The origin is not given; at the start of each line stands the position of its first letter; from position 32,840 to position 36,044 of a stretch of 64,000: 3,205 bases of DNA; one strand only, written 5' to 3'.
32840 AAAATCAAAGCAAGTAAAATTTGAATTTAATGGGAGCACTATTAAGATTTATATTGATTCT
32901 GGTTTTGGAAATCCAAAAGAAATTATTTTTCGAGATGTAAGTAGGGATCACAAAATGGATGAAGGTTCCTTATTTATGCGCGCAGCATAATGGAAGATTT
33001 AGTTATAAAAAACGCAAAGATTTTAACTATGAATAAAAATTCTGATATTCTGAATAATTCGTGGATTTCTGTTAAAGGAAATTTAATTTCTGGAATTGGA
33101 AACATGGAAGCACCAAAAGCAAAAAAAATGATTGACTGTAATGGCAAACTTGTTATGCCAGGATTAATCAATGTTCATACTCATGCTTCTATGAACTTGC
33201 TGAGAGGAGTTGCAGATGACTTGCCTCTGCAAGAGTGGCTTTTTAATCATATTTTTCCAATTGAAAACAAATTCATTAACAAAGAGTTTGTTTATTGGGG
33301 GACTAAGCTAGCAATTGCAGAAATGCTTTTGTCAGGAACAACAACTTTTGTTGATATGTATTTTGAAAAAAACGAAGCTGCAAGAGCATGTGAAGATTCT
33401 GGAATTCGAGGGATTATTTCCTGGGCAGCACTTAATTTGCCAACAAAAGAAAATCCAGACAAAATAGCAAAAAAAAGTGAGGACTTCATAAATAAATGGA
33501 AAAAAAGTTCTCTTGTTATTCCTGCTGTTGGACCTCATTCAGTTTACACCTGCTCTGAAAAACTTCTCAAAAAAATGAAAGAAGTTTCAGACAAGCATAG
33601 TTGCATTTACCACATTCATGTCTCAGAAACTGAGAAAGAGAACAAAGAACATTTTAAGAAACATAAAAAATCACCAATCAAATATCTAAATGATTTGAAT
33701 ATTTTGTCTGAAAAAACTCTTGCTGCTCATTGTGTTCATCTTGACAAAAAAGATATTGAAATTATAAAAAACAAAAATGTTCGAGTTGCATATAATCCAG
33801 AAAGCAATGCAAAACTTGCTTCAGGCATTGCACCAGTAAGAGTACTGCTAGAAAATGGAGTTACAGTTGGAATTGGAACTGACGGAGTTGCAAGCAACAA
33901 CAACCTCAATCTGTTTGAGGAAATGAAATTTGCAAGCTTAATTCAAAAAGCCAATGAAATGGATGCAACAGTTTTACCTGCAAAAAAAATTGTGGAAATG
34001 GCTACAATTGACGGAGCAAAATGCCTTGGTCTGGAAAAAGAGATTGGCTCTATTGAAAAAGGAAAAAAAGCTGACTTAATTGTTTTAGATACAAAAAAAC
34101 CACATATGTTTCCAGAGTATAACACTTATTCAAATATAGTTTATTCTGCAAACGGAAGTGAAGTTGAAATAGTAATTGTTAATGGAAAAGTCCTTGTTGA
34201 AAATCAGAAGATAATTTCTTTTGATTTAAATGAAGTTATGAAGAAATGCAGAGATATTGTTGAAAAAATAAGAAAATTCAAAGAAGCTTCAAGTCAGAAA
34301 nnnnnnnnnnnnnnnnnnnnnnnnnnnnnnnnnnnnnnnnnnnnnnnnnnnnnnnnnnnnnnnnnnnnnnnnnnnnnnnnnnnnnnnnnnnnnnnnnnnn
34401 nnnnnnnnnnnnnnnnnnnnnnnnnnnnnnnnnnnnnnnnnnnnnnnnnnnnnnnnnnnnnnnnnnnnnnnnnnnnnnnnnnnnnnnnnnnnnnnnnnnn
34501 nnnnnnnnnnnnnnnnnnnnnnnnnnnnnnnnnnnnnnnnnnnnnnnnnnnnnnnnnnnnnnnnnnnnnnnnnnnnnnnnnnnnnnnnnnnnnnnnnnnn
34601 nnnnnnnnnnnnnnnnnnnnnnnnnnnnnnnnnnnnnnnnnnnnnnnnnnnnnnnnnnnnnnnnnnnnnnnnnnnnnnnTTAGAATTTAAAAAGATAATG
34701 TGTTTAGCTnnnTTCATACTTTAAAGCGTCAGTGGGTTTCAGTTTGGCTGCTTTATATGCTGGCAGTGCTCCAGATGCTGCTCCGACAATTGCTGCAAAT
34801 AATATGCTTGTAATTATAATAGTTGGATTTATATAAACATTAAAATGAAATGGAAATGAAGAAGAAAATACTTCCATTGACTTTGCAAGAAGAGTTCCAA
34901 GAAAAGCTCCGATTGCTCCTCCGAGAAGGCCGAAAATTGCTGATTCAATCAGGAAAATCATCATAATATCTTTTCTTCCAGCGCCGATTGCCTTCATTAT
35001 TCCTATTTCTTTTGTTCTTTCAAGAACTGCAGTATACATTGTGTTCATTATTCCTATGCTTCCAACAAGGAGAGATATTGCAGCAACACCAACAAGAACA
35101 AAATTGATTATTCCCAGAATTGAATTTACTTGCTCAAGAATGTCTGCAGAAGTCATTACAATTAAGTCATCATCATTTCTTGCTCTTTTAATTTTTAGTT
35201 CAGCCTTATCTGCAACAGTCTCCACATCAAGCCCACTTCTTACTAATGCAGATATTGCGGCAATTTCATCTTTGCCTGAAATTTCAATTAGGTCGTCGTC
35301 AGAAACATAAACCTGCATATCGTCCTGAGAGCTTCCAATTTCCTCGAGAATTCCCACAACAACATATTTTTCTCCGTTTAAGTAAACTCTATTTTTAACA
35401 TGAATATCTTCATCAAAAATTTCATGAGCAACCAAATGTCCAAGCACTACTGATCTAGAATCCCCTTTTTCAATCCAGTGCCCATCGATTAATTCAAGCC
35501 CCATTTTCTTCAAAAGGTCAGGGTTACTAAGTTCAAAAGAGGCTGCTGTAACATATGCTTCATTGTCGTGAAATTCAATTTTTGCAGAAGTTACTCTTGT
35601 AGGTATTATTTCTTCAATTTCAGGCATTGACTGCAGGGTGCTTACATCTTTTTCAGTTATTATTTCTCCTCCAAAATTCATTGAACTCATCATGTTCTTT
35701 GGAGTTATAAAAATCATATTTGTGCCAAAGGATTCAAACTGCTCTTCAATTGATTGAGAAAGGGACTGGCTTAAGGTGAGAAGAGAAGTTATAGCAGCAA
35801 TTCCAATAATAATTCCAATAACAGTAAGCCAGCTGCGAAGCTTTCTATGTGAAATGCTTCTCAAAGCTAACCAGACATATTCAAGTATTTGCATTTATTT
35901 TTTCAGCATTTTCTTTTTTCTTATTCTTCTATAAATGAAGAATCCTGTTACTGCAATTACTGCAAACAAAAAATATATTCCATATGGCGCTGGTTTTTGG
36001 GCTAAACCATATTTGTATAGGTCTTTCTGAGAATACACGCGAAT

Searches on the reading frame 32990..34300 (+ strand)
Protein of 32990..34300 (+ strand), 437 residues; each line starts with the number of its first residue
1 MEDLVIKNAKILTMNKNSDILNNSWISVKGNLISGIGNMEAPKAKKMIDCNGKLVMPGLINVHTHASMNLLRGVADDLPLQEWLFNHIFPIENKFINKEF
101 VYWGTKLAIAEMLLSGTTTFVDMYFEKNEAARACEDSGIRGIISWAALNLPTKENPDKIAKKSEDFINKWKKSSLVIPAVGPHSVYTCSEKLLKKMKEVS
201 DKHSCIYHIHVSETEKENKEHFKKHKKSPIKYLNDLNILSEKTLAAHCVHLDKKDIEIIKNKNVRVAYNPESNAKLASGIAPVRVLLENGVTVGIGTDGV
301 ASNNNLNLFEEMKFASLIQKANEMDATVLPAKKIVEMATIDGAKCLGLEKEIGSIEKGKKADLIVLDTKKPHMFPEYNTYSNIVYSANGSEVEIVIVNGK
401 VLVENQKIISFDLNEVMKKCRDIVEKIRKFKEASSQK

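Call 54: search_protein_families(library=pfam, proteins=[window:32990-34300:+], max_evalue=0.00001)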
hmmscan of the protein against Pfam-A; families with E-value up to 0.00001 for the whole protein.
window:32990-34300:+ (437 aa): 2 families
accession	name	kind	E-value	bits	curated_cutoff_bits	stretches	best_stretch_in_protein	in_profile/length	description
PF01979.26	Amidohydro_1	-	1.8e-83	281.1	25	1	54-401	1-344/345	Amidohydrolase family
PF07969.17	Amidohydro_3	-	5.9e-21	75.9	29.7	1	245-402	310-471/472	Amidohydrolase family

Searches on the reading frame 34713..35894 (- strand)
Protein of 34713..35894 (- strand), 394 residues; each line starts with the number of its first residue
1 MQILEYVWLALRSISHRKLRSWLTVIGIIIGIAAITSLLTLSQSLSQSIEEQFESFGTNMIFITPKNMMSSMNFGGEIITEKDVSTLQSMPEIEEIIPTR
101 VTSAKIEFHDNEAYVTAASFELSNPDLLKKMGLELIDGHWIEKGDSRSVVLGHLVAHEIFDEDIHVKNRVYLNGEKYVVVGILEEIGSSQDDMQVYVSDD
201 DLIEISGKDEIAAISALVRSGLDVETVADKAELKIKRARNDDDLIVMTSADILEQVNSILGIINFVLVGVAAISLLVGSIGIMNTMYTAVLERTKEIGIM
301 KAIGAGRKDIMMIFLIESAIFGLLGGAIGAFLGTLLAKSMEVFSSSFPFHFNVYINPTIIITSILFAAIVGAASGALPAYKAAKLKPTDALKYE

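Call 45: search_protein_families(library=pfam, proteins=[window:34713-35894:-], max_evalue=0.01)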
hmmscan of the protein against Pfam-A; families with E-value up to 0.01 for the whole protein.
window:34713-35894:- (394 aa): 2 families
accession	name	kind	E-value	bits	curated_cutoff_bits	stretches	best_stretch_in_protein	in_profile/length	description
PF12704.14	MacB_PCD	-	4.4e-27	96.2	27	1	21-231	1-204/207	MacB-like periplasmic core domain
PF02687.27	FtsX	-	3.1e-25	89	25.5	1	270-387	3-120/120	FtsX-like permease C-terminal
